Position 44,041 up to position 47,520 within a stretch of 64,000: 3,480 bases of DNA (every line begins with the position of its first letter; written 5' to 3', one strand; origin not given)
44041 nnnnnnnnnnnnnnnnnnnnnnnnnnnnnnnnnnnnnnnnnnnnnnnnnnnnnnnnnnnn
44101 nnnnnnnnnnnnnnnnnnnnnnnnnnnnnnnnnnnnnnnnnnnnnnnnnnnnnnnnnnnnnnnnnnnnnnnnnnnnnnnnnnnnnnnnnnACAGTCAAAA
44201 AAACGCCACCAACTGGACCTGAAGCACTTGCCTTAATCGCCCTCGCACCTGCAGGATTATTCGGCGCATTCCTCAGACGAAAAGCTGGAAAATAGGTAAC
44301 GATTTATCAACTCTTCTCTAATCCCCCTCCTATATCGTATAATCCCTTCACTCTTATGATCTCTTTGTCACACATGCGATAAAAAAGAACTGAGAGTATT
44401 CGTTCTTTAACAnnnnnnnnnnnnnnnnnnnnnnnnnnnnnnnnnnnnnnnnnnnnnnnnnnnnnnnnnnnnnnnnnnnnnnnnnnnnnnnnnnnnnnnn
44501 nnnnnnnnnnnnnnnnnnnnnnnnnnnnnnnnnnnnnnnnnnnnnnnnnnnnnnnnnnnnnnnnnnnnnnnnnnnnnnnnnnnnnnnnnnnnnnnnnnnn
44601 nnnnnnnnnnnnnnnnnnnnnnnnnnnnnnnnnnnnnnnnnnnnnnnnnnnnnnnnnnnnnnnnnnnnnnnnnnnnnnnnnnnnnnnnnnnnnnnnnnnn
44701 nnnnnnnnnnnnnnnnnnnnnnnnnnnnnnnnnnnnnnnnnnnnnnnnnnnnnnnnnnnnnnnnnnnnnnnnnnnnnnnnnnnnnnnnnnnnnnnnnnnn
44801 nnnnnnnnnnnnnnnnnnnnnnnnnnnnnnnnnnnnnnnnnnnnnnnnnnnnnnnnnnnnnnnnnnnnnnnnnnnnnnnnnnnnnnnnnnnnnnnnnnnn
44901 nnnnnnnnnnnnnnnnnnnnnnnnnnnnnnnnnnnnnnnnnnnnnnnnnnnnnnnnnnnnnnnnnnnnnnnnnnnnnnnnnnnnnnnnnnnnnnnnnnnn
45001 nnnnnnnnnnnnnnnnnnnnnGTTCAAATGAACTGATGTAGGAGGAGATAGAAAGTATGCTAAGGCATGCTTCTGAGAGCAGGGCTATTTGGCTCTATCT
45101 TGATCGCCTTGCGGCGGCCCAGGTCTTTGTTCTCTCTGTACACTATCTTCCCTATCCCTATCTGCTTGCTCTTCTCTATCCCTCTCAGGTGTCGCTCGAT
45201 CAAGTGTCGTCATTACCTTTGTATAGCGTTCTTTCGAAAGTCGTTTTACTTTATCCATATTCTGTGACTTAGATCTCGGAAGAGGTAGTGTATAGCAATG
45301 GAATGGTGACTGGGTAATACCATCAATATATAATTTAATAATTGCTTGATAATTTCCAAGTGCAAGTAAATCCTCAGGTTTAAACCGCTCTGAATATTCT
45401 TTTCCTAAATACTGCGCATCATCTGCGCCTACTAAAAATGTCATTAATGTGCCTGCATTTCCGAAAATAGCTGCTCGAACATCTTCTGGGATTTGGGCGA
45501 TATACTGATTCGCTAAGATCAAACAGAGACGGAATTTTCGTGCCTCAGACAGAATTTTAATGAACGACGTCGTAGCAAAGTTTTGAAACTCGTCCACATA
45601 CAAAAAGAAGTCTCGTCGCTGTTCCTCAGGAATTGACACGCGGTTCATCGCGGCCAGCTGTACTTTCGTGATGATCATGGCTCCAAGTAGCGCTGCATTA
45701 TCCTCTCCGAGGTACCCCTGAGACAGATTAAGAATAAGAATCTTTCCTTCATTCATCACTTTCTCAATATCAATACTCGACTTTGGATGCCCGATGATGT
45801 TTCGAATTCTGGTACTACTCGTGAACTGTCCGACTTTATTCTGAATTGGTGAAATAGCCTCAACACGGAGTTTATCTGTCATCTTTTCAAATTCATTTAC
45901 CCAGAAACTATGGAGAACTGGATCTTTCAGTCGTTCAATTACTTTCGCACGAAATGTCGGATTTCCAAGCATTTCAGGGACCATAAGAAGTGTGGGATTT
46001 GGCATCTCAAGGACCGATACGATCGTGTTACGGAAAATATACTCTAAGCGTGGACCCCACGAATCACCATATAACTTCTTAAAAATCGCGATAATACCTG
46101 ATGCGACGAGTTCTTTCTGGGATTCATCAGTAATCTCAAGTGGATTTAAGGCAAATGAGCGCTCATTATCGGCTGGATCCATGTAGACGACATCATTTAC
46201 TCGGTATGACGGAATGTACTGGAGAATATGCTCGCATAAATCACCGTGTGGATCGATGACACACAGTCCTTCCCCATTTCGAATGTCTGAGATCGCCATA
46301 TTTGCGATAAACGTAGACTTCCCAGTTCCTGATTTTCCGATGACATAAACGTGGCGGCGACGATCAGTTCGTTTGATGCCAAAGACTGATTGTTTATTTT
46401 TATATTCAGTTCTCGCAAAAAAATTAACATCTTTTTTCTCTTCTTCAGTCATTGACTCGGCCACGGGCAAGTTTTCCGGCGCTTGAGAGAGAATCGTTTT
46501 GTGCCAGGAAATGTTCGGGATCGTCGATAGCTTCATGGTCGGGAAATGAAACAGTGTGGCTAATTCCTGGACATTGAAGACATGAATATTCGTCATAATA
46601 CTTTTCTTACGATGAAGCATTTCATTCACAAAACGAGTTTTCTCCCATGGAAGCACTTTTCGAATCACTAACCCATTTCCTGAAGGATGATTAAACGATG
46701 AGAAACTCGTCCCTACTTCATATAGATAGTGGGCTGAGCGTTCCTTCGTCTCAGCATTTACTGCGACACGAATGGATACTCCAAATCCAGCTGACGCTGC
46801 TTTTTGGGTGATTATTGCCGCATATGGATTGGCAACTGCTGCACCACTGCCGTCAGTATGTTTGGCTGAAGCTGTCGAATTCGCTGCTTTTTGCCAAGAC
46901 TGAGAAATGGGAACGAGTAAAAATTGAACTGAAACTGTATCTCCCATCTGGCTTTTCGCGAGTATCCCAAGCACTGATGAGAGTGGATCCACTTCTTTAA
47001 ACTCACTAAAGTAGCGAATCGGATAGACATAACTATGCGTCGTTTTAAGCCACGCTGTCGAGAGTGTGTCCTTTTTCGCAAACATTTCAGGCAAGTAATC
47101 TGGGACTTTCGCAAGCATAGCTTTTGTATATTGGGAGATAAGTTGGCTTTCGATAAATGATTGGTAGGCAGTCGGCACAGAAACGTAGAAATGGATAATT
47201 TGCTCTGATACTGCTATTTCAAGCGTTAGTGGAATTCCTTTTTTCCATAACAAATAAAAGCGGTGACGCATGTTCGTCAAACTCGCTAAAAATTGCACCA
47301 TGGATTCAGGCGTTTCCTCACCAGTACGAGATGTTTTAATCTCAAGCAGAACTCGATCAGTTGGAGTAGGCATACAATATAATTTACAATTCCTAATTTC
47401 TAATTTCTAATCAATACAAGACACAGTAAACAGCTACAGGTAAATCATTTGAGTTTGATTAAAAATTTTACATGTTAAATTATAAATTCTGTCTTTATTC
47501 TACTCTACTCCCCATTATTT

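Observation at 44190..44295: Non-canonical C-terminal sorting signal P[PS]TGPE + hydrophobic helix + basic tail on both DUF11-like surface proteins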

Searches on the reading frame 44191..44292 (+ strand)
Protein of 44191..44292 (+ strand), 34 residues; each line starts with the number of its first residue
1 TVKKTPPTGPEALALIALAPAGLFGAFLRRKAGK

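Call 48: search_protein_families(library=ncbifam, alignment_id=A2, max_evalue=10)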
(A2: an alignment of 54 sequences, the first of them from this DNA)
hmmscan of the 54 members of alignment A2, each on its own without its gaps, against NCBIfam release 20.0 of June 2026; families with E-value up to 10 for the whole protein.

A. member 1, seq(34 aa): 1 family
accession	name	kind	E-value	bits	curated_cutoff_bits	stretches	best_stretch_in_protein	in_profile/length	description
TIGR03901.2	MYXO-CTERM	domain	0.022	15.1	20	1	6-30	9-32/34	MYXO-CTERM sorting domain-containing protein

B. families by the number of members that match (of 54 scanned): 13 families
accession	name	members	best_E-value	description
TIGR01167.1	LPXTG_anchor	18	0.00038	LPXTG cell wall anchor domain-containing protein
TIGR03901.2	MYXO-CTERM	4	0.02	MYXO-CTERM sorting domain-containing protein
TIGR02595.1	PEP_CTERM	3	0.072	PEP-CTERM sorting domain-containing protein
TIGR04155.1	cyano_PEP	2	0.0021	PEP-CTERM sorting domain-containing protein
NF058571.1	GVDTG_CTERM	2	0.028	GVDTG sorting domain-containing protein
NF033191.4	JDVT-CTERM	2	0.029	JDVT-CTERM domain-containing protein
NF041913.1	HVO_2142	1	0.028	HVO_2142 family zinc finger protein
NF045529.2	Heimdall-CTERM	1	0.033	Heimdall-CTERM domain-containing surface protein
TIGR04145.2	Firmicu_CTERM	1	0.058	Firmicu-CTERM sorting domain-containing protein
NF033846.1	Rumino_NPXTG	1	0.066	NPXTG-anchored protein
NF001907.1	PRK00665.1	1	0.13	cytochrome b6-f complex subunit V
NF038356.1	actino_DLW39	1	0.21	DLW-39 family protein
TIGR03867.1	MprA_tail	1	1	MprA protease, GlyGly-CTERM protein-sorting domain-containing form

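Call 56: search_protein_representatives(alignment_id=A2)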
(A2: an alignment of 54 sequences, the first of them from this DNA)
Query: 54 sequences, 34 profile positions. Proteins with E-value up to 0.001 (for the whole library): 331; up to 1e-10: 59; up to 1e-30: 0. The best 150 are listed.
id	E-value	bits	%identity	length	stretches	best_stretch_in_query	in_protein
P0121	6.9e-15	70.5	-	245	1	1-32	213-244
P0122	1.7e-14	69.3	-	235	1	2-34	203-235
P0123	4.3e-14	68.0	-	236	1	1-34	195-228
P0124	5.9e-14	67.6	-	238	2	1-33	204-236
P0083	6.2e-14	67.5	-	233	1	2-34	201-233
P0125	1.7e-13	66.1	-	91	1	2-33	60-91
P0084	2.8e-13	65.4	-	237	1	1-33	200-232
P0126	3.0e-13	65.3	-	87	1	2-33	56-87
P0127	3.4e-13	65.1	-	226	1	2-33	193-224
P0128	6.1e-13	64.3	-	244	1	2-33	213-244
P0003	9.3e-13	63.7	-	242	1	2-34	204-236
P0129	1.1e-12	63.6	-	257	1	3-34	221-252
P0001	1.1e-12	63.6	-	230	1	1-34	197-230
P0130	1.3e-12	63.2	-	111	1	1-33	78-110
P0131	1.5e-12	63.1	-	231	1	1-33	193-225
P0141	7.3e-12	60.9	-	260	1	1-32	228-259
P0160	3.0e-11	58.9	-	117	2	1-32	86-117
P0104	1.1e-10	57.1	-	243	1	1-33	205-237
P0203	6.1e-10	54.7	-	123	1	2-33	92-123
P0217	1.2e-09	53.8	-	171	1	2-32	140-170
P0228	2.0e-09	53.0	-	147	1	4-33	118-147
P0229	2.1e-09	53.0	-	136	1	2-34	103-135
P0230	2.2e-09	53.0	-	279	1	1-31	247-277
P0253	5.6e-09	51.6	-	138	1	2-34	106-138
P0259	6.5e-09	51.4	-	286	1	2-31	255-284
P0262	7.2e-09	51.3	-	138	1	2-33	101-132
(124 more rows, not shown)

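Call 58: search_protein_families(library=pfam, proteins=[P0141, P0230, P0259, P0217, P0160, P0203, P0253, P0262, P0228, P0229], max_evalue=1)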
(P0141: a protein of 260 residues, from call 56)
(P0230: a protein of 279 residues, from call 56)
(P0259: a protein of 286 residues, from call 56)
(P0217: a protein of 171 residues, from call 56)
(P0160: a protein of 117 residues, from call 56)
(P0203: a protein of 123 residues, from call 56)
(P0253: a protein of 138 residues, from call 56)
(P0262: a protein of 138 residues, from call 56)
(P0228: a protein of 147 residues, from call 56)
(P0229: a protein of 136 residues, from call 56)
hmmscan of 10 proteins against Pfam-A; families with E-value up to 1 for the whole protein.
P0141 (260 aa): 0 families

P0230 (279 aa): 0 families

P0259 (286 aa): 0 families

P0217 (171 aa): 2 families
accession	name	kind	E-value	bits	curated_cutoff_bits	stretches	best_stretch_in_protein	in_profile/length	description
PF06333.17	Med13_C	-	0.014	15.2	26.1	1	42-169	152-256/325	Mediator complex subunit 13 C-terminal domain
PF21827.1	New_glue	-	0.57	10.4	31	0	12-71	6-59/94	New glue protein family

P0160 (117 aa): 0 families

P0203 (123 aa): 0 families

P0253 (138 aa): 0 families

P0262 (138 aa): 0 families

P0228 (147 aa): 1 family
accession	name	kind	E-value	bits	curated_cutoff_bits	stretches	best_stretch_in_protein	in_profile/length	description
PF01235.23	Na_Ala_symp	-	0.037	13.8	24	1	22-85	183-245/392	Sodium:alanine symporter family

P0229 (136 aa): 1 family
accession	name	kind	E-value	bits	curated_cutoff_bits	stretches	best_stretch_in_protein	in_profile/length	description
PF14715.11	FixP_N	-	0.092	12.9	24.9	1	23-48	15-40/48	N-terminal domain of cytochrome oxidase-cbb3, FixP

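Call 65: find_encoding_contigs(protein=P0230, flank=10000, max_places=3)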
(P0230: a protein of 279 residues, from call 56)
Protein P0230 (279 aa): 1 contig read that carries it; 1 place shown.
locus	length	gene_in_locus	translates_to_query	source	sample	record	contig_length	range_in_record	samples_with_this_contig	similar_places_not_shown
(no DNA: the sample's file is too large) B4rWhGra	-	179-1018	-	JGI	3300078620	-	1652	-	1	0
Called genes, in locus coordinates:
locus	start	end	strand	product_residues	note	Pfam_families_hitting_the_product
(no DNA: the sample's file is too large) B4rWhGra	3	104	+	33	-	?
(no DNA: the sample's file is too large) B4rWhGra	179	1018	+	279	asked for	-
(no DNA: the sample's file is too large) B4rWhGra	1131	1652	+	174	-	?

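Call 66: find_encoding_contigs(protein=P0259, flank=10000, max_places=3)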
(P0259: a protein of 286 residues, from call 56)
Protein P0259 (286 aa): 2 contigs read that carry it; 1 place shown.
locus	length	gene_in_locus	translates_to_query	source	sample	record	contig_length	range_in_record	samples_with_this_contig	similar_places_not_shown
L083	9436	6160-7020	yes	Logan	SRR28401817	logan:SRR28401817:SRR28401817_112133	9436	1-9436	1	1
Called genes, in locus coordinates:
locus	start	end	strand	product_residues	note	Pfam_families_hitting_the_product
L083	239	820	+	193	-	-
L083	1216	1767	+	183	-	PF01832:Glucosaminidase (weak)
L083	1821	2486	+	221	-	-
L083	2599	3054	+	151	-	-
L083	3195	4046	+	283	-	PF05697:Trigger_N, PF05698:Trigger_C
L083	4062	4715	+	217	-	PF18904:DUF5660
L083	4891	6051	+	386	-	PF05559:DUF763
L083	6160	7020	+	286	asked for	-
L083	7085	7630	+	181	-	PF02834:LigT_PEase, PF13563:2_5_RNA_ligase2 (weak)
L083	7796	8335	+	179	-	-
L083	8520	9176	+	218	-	-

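Call 69: find_encoding_contigs(protein=P0141, flank=10000, max_places=3)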
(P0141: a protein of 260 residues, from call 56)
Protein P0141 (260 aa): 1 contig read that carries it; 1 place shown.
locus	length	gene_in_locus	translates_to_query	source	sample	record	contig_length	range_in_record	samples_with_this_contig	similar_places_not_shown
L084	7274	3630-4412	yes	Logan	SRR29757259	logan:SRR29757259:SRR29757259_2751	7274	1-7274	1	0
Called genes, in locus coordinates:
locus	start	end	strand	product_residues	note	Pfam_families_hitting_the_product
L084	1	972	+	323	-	?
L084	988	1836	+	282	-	PF18904:DUF5660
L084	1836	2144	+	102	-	-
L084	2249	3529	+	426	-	PF05559:DUF763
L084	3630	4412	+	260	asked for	-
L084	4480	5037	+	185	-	PF02834:LigT_PEase, PF13563:2_5_RNA_ligase2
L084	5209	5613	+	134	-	-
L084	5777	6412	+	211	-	-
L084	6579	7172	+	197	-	-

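Call 70: find_encoding_contigs(protein=P0217, flank=10000, max_places=3)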
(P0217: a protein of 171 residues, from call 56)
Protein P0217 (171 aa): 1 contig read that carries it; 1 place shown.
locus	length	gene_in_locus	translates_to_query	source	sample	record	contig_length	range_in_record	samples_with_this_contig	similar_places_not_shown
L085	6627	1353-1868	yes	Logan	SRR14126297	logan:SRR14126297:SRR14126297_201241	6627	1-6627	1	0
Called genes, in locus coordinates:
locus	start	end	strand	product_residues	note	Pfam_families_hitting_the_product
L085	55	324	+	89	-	-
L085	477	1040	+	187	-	PF01832:Glucosaminidase (weak)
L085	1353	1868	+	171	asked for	-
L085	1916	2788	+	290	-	PF05697:Trigger_N, PF05698:Trigger_C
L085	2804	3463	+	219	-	PF18904:DUF5660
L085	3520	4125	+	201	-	-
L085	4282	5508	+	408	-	-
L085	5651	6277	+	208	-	-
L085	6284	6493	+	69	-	-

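Call 71: find_homologous_proteins(query=P0259, max_evalue=0.001)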
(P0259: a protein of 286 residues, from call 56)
Query P0259 (286 aa): 131 proteins with E <= 0.001 among 8000 candidates; the best 120 are listed.
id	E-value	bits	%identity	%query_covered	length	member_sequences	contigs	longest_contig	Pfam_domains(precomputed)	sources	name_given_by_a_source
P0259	4.8e-187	638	100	100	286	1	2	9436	-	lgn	-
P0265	4.6e-125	435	66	100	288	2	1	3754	-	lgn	-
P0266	9.1e-105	368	59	100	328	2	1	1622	-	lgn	-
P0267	5.9e-92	326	58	99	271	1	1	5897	-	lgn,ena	-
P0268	1.1e-82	296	55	100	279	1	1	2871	-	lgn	-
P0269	6.7e-82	293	48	17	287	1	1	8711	-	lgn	-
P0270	2.9e-80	288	71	50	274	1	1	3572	-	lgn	-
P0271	2.4e-74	268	51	100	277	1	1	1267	-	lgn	-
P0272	2.5e-56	209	44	99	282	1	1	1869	-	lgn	-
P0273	3.2e-44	169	39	99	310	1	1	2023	-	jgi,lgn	-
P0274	6.0e-44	169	38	99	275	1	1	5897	-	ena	-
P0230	4.0e-38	149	39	100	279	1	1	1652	-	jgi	jgi:hypothetical protein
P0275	5.0e-26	110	59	22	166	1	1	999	-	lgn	-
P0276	1.8e-13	68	39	21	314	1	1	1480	-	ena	-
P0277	8.6e-13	66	-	-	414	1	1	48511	-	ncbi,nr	ncbi:MAG: hypothetical protein OXH22_01125, partial [Chloroflexi bacterium]|nr:hypothetical protein 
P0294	1.7e-6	46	-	-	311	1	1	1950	-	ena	-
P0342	1.6e-4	39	40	62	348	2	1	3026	-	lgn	-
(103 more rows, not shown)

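Call 88: search_protein_families(library=ncbifam, proteins=[P0259, P0270, P0342, P0294], max_evalue=10)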
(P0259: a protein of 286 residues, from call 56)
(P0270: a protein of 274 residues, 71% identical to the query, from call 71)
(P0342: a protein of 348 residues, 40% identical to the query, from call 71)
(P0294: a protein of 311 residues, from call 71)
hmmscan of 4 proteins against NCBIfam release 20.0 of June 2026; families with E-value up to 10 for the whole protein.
P0259 (286 aa): 1 family
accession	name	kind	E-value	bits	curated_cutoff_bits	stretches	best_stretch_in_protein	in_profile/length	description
NF005846.3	PRK07764.1-6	equivalog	3.2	6.7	625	1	146-230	434-528/628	DNA polymerase III subunit gamma and tau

P0270 (274 aa): 10 families
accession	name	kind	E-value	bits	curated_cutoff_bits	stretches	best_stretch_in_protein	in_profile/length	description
NF040983.1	BimA_second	exception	0.058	12.2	600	1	122-213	80-178/381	trimeric autotransporter actin-nucleating factor BimA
NF011520.0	PRK14959.1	equivalog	0.78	8.1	798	1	148-206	398-458/624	DNA polymerase III subunits gamma and tau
TIGR04526.1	predic_Ig_block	subfamily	0.82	8.5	150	1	140-231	69-155/693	putative immunoglobulin-blocking virulence protein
NF050125.1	ChrA_rel_RiPP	equivalog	1.4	9.7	40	1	19-66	6-50/56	chryseobasin-related MNIO class RiPP peptide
NF003400.0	PRK04654.1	equivalog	1.5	8.6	211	1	155-199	156-200/214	sec-independent translocase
NF037973.1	metallo_SslE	exception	1.5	6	3000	1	141-218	46-120/1519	lipoprotein metalloprotease SslE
NF008084.0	PRK10819.1-5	equivalog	3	7.7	315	1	148-250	57-162/249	TonB system transport protein TonB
NF041057.1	Rcas_1661_fam_Se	equivalog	3.1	7.3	190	1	145-194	22-70/247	Rcas_1661 family thioredoxin-like (seleno)lipoprotein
NF052243.1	T4PFormProtSgmX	equivalog_domain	5.4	5.1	1800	1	145-194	297-343/1065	type IV pili formation protein SgmX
TIGR00601.1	rad23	equivalog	6.6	5.8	207.3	1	145-206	84-146/381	UV excision repair protein Rad23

P0342 (348 aa): 0 families

P0294 (311 aa): 7 families
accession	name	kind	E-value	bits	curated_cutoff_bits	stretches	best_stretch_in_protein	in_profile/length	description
NF033839.1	PspC_subgroup_2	exception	0.00034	19.7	500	1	191-302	434-544/557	pneumococcal surface protein PspC, LPXTG-anchored form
TIGR04526.1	predic_Ig_block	subfamily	0.079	11.9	150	1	170-267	50-148/693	putative immunoglobulin-blocking virulence protein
NF033845.1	MSCRAMM_ClfB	exception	0.16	9.9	999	1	192-232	545-585/871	MSCRAMM family adhesin clumping factor ClfB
NF037973.1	metallo_SslE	exception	1.5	6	3000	1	195-244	44-92/1519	lipoprotein metalloprotease SslE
NF008084.0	PRK10819.1-5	equivalog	1.9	8.3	315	1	193-282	61-154/249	TonB system transport protein TonB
NF007285.1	PRK09752.1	equivalog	4.1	4.9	1459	1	177-227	905-954/1250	AIDA-I family autotransporter adhesin YfaL/EhaC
NF033186.1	internalin_K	exception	4.2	5.7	1100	2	219-304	510-595/604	class 1 internalin InlK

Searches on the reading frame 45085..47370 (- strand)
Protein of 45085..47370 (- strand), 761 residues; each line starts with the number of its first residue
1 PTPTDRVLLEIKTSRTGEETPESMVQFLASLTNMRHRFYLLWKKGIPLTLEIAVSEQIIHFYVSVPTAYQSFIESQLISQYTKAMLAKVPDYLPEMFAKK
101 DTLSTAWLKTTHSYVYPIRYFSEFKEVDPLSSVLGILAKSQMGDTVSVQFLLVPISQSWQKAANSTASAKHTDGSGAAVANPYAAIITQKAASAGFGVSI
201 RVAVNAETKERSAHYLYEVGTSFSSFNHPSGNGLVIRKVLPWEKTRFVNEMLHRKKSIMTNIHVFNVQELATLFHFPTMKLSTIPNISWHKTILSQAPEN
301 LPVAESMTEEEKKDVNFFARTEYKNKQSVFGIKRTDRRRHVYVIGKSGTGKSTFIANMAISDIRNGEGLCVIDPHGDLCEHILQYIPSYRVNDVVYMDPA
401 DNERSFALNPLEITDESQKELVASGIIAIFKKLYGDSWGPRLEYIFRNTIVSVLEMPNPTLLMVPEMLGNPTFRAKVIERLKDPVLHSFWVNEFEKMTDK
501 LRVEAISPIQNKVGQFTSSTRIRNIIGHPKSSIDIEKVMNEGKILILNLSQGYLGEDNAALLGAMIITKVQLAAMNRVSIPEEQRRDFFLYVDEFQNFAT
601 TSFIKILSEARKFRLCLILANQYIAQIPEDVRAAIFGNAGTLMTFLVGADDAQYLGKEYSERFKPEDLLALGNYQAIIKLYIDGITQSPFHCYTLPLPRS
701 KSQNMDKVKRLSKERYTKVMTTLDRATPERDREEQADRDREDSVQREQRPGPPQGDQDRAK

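Call 35: search_protein_families(library=pfam, proteins=[window:45085-47370:-], max_evalue=0.001)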
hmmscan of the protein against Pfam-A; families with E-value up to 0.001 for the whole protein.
window:45085-47370:- (761 aa): 5 families
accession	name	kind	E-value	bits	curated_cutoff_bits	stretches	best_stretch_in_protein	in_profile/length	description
PF10412.15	TrwB_AAD_bind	-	3.9e-10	39.6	20.5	1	336-641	13-304/387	Type IV secretion-system coupling protein DNA-binding domain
PF01935.23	DUF87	-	9.3e-07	29.6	23.2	1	338-551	23-203/220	Helicase HerA, central domain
PF12696.13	TraG-D_C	-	8.4e-05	22.9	22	1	590-656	4-76/126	TraM recognition site of TraD and TraG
PF12846.13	AAA_10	-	0.00041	19.9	27.5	1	327-469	12-150/362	AAA-like domain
PF13401.12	AAA_22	-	0.00097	19.9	27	0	337-359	4-26/130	AAA domain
